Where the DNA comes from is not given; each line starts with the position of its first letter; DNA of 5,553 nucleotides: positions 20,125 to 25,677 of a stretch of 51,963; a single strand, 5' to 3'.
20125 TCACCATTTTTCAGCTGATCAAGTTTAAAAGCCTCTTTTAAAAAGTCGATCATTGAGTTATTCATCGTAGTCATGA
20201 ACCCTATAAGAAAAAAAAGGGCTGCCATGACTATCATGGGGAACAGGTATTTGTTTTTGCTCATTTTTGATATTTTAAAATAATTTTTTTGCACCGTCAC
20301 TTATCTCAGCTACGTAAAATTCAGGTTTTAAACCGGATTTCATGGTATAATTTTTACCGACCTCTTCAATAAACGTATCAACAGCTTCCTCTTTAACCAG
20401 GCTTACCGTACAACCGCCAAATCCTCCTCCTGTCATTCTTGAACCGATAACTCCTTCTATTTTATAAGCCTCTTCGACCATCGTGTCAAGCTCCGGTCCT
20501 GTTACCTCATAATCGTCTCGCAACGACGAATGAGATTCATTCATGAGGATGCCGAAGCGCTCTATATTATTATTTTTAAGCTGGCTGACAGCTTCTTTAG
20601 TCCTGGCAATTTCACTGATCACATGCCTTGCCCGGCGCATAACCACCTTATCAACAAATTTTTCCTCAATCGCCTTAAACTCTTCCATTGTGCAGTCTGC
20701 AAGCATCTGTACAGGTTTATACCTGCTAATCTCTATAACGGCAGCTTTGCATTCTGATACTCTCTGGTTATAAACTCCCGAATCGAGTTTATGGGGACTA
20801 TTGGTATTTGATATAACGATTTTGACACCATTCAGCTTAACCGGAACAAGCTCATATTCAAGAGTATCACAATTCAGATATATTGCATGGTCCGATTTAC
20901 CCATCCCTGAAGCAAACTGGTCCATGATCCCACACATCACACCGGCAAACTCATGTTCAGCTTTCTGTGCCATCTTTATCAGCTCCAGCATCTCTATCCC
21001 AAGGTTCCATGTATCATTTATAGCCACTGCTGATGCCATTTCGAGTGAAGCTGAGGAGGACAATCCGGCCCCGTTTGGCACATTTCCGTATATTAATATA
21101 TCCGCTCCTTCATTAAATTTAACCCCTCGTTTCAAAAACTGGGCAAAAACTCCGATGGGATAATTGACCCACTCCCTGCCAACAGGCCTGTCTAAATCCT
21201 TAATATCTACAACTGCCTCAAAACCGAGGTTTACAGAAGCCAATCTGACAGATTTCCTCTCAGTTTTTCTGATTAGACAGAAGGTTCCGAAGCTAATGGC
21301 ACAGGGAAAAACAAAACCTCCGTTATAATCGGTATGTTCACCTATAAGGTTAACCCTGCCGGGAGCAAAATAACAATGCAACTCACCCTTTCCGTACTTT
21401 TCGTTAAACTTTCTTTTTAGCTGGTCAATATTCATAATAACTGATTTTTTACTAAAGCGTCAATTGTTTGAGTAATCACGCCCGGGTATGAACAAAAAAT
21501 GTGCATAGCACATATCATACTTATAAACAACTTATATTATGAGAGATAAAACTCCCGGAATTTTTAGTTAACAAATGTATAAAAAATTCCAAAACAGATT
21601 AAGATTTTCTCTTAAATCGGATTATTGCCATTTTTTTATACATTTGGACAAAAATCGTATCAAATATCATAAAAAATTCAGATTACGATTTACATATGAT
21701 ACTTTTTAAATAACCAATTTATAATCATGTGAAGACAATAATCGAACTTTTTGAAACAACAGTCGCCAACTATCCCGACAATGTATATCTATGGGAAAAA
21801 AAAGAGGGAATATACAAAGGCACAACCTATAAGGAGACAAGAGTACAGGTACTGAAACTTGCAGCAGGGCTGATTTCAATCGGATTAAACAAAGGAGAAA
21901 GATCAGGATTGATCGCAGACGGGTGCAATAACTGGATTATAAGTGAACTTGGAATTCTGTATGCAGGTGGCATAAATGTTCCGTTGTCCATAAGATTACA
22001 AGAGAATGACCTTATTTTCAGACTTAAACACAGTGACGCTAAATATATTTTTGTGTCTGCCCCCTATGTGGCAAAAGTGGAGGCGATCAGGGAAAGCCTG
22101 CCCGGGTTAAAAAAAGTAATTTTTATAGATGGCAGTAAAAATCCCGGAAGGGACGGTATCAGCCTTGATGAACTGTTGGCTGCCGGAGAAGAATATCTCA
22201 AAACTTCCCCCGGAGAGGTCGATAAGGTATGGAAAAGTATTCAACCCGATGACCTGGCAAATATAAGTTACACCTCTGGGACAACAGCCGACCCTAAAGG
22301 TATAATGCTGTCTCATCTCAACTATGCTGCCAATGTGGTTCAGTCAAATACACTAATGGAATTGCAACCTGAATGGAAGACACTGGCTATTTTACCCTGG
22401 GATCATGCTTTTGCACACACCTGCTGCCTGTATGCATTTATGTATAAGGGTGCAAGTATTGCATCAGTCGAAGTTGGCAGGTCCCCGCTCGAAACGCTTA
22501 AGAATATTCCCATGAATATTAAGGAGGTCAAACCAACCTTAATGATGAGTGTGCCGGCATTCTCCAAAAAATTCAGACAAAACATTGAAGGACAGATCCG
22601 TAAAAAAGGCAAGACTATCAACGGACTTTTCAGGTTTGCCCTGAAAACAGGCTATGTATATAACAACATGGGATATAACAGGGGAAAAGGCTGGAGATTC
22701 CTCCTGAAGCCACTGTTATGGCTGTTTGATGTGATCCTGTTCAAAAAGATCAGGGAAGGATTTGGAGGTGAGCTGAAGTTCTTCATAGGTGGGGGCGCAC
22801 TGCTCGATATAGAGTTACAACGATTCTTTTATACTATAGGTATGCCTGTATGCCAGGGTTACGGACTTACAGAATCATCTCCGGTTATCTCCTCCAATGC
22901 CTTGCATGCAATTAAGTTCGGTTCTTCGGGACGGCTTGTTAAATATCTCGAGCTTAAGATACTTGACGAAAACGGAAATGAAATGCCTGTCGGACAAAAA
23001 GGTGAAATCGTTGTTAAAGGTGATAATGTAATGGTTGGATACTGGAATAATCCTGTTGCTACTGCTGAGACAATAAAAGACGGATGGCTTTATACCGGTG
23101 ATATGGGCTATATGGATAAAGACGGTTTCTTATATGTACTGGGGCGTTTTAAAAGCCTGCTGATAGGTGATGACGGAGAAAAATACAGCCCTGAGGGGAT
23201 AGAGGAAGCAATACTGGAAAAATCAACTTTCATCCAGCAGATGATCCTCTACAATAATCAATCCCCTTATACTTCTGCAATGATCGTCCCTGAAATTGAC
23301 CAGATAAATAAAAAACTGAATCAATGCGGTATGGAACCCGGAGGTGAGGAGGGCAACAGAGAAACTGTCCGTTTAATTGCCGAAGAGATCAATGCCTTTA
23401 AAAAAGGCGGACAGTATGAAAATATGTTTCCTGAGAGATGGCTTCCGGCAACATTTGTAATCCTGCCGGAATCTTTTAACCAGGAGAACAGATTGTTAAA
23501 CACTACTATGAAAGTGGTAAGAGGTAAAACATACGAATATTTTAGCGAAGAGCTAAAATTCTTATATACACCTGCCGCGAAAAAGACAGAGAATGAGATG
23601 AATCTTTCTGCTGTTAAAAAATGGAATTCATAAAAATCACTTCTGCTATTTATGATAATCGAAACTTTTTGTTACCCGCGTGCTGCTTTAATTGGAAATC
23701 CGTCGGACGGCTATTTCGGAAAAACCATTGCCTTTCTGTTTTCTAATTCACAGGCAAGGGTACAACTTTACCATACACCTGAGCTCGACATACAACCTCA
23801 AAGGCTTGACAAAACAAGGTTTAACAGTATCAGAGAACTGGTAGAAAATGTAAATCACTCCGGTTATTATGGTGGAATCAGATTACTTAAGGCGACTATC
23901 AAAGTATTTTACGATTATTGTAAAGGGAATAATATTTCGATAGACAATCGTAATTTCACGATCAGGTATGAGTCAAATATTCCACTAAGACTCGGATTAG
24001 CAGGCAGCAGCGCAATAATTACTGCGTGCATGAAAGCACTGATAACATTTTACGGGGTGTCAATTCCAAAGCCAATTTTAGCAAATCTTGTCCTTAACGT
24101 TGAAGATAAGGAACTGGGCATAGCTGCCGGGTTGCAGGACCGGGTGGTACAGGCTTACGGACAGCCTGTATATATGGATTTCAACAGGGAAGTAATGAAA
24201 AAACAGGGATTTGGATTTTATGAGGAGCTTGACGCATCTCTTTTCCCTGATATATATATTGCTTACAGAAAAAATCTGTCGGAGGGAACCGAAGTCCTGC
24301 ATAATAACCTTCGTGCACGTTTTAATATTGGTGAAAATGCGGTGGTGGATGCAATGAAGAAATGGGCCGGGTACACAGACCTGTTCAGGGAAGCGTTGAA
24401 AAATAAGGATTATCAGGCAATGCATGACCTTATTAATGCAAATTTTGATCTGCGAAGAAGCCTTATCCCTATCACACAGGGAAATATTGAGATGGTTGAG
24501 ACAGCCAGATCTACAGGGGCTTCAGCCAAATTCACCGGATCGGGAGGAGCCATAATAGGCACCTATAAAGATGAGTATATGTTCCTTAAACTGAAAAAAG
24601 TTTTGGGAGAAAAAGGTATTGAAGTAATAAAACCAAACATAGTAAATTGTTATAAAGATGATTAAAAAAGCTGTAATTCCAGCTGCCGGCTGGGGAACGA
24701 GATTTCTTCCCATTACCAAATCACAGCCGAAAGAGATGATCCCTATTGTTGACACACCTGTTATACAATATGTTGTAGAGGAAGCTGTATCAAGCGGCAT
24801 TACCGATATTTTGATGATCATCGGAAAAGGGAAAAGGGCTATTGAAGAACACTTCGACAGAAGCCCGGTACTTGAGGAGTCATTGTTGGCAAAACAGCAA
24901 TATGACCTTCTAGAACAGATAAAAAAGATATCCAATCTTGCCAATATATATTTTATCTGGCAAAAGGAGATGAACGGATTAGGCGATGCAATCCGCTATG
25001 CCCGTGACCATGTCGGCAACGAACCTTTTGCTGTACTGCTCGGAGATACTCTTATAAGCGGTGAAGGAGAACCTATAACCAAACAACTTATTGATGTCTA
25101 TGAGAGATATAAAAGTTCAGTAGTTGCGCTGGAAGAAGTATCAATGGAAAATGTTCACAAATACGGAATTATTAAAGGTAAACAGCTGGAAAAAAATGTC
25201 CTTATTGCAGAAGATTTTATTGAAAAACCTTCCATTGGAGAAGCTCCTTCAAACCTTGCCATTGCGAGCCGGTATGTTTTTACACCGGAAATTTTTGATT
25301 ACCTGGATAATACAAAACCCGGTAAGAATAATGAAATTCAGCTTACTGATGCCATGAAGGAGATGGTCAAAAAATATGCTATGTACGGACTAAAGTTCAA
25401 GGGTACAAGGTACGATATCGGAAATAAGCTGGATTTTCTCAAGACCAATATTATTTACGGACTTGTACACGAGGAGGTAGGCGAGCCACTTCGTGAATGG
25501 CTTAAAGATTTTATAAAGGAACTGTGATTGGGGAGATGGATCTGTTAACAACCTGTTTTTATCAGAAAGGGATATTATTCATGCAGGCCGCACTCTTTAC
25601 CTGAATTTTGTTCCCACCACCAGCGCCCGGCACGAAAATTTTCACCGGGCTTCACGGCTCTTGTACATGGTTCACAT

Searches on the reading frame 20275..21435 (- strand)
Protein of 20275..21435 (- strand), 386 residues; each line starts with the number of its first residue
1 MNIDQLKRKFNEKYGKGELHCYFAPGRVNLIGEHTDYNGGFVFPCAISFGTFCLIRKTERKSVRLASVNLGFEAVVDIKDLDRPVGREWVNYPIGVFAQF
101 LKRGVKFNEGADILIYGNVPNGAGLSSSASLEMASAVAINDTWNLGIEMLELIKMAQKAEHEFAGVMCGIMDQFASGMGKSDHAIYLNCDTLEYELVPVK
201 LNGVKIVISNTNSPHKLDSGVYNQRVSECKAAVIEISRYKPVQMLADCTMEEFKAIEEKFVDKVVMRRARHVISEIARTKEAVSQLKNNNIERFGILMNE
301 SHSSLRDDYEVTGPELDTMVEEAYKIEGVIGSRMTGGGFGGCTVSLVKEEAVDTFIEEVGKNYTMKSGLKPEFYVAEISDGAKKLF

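Call 80: search_protein_families(library=pfam, proteins=[window:20275-21435:-], max_evalue=0.00001)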
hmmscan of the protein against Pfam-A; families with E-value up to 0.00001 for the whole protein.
window:20275-21435:- (386 aa): 3 families
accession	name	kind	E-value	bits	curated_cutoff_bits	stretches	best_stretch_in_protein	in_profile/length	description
PF10509.15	GalKase_gal_bdg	-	2.1e-22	78.9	23.1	1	9-57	2-49/49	Galactokinase galactose-binding signature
PF00288.32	GHMP_kinases_N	-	4.6e-22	78.5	22.3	1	91-180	1-87/87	GHMP kinases N terminal domain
PF08544.19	GHMP_kinases_C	-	2.1e-13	50.9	21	1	283-363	2-83/85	GHMP kinases C terminal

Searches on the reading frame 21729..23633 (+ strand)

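Call 80: search_protein_families(library=pfam, proteins=[window:21729-23633:+], max_evalue=0.00001)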
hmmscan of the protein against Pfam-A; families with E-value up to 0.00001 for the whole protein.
window:21729-23633:+ (634 aa): 1 family
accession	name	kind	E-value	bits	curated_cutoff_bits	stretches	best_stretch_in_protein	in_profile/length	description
PF00501.34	AMP-binding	-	5.6e-73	246.4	29.9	1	8-439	1-384/384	AMP-binding enzyme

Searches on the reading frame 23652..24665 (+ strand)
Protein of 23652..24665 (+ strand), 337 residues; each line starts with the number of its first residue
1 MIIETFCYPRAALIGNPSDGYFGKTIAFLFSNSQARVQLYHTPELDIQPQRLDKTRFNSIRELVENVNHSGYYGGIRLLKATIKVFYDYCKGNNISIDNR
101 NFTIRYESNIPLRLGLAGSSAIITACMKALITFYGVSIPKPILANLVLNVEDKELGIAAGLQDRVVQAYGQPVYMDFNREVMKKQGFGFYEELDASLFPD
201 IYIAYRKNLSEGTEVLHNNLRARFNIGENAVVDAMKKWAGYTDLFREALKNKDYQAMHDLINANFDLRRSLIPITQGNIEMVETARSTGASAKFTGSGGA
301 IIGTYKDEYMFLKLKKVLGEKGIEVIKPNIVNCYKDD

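Call 80: search_protein_families(library=pfam, proteins=[window:23652-24665:+], max_evalue=0.00001)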
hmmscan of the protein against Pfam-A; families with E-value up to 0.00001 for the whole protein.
window:23652-24665:+ (337 aa): 1 family
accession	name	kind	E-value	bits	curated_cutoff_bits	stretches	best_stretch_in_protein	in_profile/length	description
PF00288.32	GHMP_kinases_N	-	2.2e-12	47.5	22.3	1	79-170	3-86/87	GHMP kinases N terminal domain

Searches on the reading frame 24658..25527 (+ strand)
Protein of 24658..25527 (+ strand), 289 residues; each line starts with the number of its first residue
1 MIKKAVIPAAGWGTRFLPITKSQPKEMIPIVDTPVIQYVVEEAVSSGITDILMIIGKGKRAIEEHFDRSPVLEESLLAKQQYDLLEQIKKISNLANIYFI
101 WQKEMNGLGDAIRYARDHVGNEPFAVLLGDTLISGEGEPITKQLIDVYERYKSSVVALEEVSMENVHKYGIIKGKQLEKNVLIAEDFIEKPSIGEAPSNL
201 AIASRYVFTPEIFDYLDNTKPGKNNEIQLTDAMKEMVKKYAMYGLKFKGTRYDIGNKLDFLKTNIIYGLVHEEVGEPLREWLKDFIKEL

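Call 80: search_protein_families(library=pfam, proteins=[window:24658-25527:+], max_evalue=0.00001)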
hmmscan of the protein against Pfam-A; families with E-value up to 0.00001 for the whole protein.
window:24658-25527:+ (289 aa): 1 family
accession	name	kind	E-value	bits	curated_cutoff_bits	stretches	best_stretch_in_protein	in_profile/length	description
PF00483.29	NTP_transferase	-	1.5e-32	113.6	21.2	1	4-264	1-239/245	Nucleotidyl transferase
